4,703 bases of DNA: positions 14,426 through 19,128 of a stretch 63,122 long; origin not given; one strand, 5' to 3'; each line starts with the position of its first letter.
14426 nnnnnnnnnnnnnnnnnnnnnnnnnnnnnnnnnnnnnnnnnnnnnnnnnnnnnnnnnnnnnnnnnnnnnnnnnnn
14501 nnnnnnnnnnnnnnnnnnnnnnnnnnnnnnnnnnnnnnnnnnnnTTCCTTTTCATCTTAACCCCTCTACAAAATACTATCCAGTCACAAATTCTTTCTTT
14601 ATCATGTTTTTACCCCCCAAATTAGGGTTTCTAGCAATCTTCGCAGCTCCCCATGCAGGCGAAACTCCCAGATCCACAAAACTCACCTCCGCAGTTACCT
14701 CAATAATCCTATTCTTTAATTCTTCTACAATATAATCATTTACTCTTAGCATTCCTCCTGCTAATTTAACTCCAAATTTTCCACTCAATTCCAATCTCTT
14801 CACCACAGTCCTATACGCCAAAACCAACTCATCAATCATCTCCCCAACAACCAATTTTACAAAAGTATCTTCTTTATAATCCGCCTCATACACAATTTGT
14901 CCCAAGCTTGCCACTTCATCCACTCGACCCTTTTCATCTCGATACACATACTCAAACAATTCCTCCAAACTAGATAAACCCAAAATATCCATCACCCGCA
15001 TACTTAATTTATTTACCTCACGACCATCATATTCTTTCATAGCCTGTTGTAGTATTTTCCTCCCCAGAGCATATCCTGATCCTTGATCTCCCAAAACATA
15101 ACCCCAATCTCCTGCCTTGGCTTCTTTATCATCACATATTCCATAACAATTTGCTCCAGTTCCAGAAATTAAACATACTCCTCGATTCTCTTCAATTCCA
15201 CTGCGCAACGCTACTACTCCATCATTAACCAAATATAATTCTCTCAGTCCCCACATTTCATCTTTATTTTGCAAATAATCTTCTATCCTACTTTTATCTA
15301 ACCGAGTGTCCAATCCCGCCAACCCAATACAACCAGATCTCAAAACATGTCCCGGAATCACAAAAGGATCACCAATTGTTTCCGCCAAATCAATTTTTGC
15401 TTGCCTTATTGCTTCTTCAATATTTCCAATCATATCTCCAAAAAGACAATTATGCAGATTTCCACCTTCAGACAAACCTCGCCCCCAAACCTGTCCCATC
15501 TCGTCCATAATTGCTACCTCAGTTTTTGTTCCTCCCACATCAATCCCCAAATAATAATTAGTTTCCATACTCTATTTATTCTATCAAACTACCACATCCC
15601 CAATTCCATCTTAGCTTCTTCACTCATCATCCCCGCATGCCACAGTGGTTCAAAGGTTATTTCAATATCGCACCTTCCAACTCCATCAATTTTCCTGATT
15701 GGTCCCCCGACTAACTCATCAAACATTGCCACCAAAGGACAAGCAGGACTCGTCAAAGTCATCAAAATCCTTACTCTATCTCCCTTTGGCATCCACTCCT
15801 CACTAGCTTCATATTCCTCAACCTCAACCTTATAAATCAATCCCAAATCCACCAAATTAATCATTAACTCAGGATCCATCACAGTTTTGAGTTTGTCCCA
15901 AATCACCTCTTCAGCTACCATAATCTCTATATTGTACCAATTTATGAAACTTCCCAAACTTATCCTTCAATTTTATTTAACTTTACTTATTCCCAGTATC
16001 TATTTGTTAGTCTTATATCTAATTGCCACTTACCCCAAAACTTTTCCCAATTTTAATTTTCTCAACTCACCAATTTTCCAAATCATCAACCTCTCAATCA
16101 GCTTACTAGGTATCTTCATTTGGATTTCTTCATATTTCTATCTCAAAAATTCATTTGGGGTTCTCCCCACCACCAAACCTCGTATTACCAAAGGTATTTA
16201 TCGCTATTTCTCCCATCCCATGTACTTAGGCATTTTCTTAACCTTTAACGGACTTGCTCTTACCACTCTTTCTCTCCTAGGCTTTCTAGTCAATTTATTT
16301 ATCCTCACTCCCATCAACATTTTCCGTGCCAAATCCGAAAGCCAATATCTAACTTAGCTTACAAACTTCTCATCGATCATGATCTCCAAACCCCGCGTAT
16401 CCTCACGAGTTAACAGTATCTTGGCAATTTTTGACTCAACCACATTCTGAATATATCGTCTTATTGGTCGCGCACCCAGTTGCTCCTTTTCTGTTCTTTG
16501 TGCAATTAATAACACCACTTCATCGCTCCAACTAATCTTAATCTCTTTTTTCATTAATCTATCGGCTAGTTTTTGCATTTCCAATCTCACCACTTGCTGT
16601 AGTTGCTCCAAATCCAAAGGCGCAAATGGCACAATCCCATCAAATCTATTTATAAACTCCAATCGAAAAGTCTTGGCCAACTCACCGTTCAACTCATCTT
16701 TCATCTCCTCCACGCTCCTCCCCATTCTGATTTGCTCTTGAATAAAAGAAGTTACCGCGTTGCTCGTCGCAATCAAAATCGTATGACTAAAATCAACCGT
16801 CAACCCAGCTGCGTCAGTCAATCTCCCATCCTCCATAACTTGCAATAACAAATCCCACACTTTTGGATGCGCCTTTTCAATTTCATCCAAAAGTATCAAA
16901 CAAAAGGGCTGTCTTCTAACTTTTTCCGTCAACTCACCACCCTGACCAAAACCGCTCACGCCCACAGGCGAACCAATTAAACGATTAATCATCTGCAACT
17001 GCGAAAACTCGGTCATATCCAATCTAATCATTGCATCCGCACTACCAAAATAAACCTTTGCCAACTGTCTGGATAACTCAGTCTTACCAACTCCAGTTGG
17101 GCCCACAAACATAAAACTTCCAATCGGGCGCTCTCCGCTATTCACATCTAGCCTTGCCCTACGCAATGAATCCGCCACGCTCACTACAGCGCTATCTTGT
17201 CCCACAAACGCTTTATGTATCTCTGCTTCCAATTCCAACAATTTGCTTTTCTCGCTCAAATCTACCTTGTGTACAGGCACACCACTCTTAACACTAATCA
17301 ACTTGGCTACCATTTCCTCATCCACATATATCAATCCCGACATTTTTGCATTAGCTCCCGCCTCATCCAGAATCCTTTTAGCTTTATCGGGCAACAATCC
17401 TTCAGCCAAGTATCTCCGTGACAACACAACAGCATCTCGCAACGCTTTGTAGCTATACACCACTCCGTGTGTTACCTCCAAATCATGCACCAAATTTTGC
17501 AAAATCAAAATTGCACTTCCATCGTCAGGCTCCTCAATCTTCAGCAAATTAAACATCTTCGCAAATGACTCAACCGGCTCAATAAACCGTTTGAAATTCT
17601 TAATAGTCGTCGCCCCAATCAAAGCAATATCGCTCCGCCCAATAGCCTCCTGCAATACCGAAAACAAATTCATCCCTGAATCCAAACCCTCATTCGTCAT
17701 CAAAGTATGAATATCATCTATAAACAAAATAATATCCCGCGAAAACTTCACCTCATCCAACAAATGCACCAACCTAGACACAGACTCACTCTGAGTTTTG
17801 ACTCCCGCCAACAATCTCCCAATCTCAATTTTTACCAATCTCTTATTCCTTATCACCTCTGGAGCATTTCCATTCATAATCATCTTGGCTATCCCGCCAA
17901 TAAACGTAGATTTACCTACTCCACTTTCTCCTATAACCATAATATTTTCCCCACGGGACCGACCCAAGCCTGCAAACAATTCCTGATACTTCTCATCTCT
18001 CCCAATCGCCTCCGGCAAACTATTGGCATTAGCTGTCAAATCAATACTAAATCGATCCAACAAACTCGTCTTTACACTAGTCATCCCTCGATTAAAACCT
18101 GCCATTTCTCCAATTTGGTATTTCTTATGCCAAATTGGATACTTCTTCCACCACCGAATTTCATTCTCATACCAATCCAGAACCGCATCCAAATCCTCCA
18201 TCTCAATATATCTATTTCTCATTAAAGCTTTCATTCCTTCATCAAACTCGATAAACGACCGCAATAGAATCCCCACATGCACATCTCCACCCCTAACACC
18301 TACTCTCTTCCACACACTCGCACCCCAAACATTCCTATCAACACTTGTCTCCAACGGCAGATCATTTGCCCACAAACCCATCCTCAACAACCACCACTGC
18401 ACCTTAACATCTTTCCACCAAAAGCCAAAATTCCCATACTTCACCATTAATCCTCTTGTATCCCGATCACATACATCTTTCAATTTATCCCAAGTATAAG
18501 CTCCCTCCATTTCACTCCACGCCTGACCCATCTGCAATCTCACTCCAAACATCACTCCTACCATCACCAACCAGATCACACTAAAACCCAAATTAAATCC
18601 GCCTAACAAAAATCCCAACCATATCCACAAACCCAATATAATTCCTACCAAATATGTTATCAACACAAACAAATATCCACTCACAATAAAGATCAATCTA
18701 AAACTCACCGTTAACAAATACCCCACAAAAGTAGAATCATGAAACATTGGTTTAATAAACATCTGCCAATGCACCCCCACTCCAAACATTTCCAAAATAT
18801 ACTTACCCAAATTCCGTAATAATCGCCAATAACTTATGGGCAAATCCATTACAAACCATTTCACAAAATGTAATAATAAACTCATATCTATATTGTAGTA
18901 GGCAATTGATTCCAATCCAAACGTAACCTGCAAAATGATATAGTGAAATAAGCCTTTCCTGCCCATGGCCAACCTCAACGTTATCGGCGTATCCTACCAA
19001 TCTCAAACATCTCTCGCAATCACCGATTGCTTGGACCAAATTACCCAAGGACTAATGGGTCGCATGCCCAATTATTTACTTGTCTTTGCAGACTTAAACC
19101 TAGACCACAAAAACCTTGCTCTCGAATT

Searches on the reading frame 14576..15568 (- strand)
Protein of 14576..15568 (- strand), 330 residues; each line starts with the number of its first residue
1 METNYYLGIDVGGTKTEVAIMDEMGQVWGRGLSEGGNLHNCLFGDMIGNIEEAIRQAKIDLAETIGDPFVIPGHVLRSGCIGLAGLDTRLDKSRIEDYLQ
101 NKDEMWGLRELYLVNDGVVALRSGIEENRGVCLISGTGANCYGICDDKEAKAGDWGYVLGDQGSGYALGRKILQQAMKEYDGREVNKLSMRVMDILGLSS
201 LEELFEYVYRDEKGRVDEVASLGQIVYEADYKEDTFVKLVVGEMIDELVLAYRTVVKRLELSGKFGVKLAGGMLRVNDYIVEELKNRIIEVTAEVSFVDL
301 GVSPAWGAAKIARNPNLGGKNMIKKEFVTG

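Call 29: search_protein_families(library=pfam, proteins=[window:14576-15568:-], max_evalue=0.00001)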
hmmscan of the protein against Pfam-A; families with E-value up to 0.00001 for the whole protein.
window:14576-15568:- (330 aa): 1 family
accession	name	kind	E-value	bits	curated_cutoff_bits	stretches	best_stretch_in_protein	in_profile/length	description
PF01869.26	BcrAD_BadFG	-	5.9e-32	111.7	31.5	1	7-312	1-271/271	BadF/BadG/BcrA/BcrD ATPase family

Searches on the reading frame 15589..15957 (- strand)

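Call 29: search_protein_families(library=pfam, proteins=[window:15589-15957:-], max_evalue=0.00001)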
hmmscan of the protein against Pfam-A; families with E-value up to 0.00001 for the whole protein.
window:15589-15957:- (122 aa): 1 family
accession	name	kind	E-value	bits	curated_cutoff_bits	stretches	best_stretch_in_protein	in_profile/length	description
PF01883.24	FeS_assembly_P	-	4.6e-13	49.7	23.5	1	16-93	1-68/73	Iron-sulfur cluster assembly protein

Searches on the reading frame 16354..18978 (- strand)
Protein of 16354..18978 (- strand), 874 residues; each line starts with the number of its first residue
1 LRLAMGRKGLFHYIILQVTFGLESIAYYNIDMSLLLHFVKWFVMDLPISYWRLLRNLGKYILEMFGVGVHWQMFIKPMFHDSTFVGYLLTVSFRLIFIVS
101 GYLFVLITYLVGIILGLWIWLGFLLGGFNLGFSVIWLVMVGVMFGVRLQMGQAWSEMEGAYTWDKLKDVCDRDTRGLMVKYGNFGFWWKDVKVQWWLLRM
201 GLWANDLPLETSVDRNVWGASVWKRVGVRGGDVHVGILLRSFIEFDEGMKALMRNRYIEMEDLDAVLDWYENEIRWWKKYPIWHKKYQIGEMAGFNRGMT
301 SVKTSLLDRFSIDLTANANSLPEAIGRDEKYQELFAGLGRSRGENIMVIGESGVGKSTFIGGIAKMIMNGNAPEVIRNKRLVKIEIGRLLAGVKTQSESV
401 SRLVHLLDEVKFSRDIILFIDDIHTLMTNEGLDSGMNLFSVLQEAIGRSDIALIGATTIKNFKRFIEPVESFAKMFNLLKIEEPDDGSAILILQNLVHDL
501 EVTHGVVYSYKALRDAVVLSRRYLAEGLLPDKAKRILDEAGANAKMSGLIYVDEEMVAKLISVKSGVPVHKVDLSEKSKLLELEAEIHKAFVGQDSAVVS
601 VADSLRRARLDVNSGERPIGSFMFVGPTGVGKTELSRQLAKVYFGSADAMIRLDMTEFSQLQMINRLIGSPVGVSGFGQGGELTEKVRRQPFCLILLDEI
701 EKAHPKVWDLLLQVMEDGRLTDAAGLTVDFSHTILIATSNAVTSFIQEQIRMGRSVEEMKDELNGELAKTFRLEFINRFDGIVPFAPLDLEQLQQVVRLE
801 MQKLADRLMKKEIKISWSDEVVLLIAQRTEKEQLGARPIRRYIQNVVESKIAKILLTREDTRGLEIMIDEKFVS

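Call 29: search_protein_families(library=pfam, proteins=[window:16354-18978:-], max_evalue=0.00001)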
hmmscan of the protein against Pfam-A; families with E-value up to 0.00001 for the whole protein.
window:16354-18978:- (874 aa): 8 families
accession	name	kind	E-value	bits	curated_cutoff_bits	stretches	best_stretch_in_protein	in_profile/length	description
PF07724.20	AAA_2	-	1.8e-56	191.2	27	1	617-780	1-164/166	AAA domain (Cdc48 subfamily)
PF00004.35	AAA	-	1.3e-18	68.1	21.2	2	346-459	1-110/131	ATPase family associated with various cellular activities (AAA)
PF10431.15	ClpB_D2-small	-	3.8e-16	59.3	21.9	1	788-861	1-74/81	C-terminal, D2-small domain, of ClpB protein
PF07728.20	AAA_5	-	1.2e-14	55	22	1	622-743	2-125/139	AAA domain (dynein-related subfamily)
PF17871.7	AAA_lid_9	-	2.3e-14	53.6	22.8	1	488-548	4-64/104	AAA lid domain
PF13191.12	AAA_16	-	9.4e-09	36.4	32.6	0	325-365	3-46/167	AAA ATPase domain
PF13401.12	AAA_22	-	6.6e-08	33.4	27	0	621-716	7-109/130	AAA domain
PF00158.32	Sigma54_activat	-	1.1e-06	28.9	20.2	0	621-748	24-151/168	Sigma-54 interaction domain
